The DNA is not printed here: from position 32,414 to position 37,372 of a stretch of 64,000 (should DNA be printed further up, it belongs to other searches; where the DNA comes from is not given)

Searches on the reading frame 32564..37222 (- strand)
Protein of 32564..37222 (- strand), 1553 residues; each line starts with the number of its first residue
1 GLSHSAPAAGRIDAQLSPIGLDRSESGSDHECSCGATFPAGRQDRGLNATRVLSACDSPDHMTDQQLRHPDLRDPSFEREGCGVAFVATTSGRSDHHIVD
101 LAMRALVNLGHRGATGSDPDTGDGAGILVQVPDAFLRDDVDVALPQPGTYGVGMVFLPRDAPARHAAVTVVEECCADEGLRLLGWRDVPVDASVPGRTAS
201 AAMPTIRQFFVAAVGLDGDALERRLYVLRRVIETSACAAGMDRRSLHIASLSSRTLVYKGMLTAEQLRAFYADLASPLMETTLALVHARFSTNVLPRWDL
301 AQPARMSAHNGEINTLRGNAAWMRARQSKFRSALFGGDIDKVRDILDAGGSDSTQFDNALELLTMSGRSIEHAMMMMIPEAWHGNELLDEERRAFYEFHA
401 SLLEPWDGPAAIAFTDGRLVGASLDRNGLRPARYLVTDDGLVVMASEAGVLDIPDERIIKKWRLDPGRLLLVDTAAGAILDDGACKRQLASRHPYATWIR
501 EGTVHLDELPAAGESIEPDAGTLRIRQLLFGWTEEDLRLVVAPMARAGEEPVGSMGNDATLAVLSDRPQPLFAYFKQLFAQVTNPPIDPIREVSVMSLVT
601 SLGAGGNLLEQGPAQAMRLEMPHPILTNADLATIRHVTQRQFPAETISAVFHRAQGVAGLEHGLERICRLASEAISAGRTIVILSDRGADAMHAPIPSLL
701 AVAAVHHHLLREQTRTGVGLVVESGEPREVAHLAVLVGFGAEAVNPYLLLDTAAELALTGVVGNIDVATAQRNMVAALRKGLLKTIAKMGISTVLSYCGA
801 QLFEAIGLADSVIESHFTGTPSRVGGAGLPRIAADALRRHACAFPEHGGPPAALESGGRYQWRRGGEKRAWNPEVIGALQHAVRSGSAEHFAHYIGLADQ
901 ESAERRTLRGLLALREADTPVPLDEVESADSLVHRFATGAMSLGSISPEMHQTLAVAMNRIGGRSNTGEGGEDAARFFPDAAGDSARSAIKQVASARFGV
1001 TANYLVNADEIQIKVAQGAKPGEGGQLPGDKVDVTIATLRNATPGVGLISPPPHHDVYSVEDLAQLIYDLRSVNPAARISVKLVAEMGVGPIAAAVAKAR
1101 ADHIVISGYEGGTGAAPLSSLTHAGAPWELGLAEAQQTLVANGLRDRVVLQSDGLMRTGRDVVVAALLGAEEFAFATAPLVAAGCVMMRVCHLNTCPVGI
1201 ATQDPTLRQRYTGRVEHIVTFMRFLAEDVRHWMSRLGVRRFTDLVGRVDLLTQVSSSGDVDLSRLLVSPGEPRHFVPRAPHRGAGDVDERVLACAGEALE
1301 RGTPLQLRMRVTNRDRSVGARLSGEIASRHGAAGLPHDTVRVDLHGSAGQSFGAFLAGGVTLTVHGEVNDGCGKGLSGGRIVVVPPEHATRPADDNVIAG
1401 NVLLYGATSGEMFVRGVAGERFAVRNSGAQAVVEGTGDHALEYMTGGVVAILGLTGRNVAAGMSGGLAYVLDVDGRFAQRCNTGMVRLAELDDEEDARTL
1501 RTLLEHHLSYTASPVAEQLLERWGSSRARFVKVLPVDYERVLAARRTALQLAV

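Call 52: search_protein_families(library=pfam, proteins=[window:32564-37222:-], max_evalue=0.001)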
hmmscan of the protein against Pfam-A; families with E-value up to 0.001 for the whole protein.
window:32564-37222:- (1553 aa): 4 families
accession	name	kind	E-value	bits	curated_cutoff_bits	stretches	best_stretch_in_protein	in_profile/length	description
PF00310.26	GATase_2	-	3.2e-170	566.9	19.9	1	82-498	1-420/420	Glutamine amidotransferases class-II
PF01645.23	Glu_synthase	-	3.1e-142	474.6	20.4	1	871-1238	3-368/369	Conserved region in glutamate synthase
PF04898.20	Glu_syn_central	-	2.5e-108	362.1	22.8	1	526-808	2-276/277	Glutamate synthase central domain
PF01493.24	GXGXG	-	4.1e-78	261.7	32.5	1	1309-1496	1-188/190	GXGXG motif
